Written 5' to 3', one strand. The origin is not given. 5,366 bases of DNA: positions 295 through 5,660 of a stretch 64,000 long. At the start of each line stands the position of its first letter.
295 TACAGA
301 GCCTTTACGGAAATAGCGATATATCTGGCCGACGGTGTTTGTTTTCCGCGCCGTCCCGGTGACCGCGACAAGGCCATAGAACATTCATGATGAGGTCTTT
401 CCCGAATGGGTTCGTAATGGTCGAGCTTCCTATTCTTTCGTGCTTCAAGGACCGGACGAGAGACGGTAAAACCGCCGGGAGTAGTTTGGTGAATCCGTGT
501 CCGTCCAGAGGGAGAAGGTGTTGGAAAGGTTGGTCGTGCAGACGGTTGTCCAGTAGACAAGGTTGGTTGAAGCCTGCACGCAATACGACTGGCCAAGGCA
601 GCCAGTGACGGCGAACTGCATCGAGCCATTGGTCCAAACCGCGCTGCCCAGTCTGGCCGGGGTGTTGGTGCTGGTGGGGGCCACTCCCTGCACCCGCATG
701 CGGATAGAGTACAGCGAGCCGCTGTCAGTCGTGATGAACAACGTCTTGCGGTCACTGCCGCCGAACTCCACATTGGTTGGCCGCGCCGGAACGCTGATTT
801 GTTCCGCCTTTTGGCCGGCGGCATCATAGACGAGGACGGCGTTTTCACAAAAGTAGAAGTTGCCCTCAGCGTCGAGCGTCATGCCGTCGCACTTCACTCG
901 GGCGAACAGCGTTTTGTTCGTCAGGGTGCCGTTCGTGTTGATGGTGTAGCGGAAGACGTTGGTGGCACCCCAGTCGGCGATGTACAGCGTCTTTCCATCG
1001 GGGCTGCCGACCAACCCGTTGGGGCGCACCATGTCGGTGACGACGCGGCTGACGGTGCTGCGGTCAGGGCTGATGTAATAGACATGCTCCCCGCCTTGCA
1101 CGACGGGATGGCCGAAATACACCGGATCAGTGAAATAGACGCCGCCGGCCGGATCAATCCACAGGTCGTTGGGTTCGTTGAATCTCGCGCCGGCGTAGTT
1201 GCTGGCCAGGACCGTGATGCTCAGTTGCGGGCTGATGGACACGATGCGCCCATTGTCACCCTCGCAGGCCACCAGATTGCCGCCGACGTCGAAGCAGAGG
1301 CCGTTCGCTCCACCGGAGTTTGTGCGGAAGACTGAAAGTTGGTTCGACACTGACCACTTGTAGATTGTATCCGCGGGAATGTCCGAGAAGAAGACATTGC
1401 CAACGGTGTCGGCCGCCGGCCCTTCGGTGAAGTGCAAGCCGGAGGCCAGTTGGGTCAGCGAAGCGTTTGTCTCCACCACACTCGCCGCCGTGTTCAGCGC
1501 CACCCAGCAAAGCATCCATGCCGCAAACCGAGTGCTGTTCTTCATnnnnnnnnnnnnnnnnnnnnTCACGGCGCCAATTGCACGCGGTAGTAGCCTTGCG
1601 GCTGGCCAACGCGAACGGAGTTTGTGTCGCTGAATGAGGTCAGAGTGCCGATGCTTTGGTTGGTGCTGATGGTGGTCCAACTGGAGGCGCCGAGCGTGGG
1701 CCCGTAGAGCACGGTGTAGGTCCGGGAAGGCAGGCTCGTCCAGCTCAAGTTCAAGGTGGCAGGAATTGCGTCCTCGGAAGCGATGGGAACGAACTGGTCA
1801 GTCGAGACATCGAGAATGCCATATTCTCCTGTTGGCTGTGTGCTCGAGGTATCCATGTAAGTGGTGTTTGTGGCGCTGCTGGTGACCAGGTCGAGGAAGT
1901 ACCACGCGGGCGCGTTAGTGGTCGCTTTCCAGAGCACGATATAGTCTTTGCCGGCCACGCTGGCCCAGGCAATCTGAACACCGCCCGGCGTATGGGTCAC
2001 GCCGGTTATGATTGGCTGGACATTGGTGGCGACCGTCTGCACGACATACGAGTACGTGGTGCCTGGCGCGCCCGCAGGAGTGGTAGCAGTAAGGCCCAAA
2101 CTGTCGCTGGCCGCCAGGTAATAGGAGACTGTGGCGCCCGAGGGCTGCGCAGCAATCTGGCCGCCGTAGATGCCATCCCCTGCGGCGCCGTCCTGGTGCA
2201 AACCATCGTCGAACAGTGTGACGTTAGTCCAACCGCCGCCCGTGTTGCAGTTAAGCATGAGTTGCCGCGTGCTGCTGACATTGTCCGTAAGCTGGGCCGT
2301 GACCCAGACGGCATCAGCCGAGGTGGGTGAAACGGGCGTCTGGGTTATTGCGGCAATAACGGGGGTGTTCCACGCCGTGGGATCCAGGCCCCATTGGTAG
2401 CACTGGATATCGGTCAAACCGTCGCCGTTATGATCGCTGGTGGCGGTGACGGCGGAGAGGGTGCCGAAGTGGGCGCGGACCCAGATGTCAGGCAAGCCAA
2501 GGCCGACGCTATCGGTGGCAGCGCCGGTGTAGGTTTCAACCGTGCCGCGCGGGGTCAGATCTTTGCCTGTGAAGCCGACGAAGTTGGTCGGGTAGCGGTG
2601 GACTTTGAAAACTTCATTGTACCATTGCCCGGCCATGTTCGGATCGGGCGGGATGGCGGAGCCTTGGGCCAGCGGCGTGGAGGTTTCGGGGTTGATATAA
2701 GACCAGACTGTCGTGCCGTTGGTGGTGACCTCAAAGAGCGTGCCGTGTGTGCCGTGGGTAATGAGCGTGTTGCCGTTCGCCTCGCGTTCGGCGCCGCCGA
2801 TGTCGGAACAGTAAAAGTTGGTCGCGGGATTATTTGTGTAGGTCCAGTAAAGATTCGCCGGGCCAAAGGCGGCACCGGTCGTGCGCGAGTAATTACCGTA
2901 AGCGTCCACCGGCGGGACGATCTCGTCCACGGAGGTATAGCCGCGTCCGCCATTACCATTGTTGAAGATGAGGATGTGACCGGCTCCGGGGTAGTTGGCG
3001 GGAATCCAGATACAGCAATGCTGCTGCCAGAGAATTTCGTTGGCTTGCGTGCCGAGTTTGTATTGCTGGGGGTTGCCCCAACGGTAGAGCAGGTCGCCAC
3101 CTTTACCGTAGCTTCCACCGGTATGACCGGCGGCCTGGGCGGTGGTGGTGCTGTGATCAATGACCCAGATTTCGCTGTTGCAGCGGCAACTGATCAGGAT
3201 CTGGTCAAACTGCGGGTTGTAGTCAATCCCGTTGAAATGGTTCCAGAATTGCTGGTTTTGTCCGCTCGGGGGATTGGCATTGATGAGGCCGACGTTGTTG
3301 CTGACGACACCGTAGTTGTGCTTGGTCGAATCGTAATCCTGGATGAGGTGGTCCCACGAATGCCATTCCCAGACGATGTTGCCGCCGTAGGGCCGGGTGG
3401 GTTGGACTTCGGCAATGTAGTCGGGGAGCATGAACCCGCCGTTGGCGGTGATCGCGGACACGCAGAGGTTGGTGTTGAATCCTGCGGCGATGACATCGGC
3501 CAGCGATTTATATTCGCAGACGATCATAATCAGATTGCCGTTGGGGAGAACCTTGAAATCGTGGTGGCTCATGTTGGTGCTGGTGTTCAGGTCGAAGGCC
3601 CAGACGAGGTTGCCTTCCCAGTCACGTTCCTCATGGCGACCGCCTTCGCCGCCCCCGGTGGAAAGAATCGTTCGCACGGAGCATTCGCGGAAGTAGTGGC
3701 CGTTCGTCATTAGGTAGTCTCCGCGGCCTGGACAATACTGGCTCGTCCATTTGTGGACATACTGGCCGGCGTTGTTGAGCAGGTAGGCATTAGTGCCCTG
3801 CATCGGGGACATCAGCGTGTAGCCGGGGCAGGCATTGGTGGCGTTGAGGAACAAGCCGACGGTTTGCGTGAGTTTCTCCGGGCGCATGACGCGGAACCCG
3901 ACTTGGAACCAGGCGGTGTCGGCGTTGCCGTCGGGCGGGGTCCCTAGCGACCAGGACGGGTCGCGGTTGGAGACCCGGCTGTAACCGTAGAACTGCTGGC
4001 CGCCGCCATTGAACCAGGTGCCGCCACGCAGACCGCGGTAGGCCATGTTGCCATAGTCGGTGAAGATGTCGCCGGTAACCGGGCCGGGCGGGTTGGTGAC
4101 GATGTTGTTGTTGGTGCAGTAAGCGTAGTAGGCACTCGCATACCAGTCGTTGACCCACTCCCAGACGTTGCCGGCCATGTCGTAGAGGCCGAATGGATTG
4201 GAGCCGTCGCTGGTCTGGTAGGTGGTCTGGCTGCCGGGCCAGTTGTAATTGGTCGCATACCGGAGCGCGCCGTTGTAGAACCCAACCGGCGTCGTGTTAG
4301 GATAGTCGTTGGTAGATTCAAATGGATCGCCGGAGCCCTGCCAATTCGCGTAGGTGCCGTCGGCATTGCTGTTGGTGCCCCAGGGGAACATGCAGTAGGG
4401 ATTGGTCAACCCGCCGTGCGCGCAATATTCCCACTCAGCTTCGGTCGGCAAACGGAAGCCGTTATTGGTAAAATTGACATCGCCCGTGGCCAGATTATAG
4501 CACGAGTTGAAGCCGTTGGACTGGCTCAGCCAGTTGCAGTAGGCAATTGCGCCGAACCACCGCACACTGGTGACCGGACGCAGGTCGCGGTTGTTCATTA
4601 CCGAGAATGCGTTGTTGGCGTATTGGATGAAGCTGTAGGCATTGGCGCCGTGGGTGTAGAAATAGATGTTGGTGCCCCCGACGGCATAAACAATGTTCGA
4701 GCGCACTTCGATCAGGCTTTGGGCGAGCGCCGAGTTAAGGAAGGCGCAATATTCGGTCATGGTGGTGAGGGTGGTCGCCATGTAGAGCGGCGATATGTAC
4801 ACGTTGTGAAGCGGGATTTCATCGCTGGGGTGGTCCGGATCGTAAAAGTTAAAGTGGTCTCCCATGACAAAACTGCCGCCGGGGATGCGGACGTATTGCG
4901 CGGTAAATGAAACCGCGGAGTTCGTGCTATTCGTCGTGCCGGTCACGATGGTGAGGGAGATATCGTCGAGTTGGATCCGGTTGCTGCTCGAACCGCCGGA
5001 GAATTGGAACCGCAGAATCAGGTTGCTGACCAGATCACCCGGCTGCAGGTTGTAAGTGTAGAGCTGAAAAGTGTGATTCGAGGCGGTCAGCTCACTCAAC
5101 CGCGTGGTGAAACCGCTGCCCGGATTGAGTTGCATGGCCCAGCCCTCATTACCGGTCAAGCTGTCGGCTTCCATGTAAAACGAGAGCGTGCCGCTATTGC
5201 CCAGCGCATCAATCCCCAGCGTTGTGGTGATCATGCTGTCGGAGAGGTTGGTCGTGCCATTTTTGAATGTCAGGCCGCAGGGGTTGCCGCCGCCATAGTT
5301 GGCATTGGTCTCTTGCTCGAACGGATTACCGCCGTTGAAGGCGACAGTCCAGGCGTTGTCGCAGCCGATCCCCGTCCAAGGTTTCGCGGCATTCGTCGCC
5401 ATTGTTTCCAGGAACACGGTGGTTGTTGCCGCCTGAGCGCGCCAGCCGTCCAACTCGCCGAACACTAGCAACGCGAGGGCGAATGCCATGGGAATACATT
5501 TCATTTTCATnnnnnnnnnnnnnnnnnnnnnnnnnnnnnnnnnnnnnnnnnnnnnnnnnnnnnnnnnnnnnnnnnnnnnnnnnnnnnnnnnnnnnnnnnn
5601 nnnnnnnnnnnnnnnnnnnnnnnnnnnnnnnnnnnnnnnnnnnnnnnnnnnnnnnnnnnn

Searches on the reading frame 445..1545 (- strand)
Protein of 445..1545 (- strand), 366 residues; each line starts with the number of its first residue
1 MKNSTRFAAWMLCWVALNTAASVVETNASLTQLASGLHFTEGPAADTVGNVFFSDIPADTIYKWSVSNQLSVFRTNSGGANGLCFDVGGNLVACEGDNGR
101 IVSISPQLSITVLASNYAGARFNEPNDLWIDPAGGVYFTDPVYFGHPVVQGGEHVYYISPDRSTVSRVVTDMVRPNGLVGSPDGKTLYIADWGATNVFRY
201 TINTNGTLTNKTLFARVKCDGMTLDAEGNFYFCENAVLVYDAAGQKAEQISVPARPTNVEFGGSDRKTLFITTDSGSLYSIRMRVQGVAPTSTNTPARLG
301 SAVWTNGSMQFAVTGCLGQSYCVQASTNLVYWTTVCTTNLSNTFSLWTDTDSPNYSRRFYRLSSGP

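Call 6: search_protein_families(library=pfam, proteins=[window:445-1545:-])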
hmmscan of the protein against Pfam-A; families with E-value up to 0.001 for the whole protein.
window:445-1545:- (366 aa): 2 families
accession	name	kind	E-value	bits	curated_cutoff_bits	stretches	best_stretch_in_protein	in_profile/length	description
PF08450.18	SGL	-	6e-41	141.1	26.3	1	39-273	1-244/246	SMP-30/Gluconolactonase/LRE-like region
PF01731.26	Arylesterase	-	6e-07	30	21.3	1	153-204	36-85/86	Arylesterase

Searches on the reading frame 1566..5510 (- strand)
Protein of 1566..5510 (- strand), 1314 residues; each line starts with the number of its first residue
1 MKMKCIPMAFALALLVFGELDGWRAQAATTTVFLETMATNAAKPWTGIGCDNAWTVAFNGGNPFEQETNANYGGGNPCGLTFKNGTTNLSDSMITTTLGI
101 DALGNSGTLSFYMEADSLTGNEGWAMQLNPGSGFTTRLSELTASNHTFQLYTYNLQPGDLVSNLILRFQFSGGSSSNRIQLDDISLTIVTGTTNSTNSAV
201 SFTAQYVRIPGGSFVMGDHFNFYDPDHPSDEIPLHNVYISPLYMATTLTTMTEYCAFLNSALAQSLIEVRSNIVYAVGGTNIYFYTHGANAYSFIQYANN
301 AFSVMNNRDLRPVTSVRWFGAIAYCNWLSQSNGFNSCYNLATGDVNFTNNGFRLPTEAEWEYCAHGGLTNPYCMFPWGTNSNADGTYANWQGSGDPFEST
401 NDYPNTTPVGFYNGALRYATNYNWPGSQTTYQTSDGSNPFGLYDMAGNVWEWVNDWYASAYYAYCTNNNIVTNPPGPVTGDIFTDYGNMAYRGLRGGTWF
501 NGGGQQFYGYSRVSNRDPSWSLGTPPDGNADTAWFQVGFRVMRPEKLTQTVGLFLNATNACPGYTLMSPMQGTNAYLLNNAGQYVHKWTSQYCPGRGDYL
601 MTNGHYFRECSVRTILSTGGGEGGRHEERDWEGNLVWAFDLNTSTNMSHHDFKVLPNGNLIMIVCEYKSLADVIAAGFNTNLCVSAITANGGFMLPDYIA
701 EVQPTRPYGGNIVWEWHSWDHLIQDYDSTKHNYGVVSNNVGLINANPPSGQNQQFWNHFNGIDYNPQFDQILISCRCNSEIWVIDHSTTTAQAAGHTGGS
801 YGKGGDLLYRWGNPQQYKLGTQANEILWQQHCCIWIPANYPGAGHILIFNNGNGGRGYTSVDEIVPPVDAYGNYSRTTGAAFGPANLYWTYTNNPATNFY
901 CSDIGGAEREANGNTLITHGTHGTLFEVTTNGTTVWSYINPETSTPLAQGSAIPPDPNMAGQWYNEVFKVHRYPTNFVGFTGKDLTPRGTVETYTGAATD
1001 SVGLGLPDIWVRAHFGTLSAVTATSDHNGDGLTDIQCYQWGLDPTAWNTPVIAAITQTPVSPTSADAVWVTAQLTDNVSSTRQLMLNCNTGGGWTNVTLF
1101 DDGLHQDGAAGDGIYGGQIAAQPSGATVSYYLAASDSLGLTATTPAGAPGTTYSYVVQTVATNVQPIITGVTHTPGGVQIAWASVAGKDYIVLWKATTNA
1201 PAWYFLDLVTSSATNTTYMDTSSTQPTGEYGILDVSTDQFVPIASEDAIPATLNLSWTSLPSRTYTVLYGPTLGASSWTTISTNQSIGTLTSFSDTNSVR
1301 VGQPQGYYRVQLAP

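Call 6: search_protein_families(library=pfam, proteins=[window:1566-5510:-])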
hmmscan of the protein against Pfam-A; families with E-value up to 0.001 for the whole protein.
window:1566-5510:- (1314 aa): 3 families
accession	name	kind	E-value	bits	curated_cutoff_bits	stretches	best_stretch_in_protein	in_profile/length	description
PF03781.23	FGE-sulfatase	-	3.5e-36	125.6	23.3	1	204-503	3-226/255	Sulfatase-modifying factor enzyme 1-like domain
PF05935.17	Arylsulfotrans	-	1.7e-17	63.9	24.2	1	620-928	68-339/374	Arylsulfotransferase (ASST)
PF14269.12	Arylsulfotran_2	-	3.8e-05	23.7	27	0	630-940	31-300/301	Arylsulfotransferase (ASST)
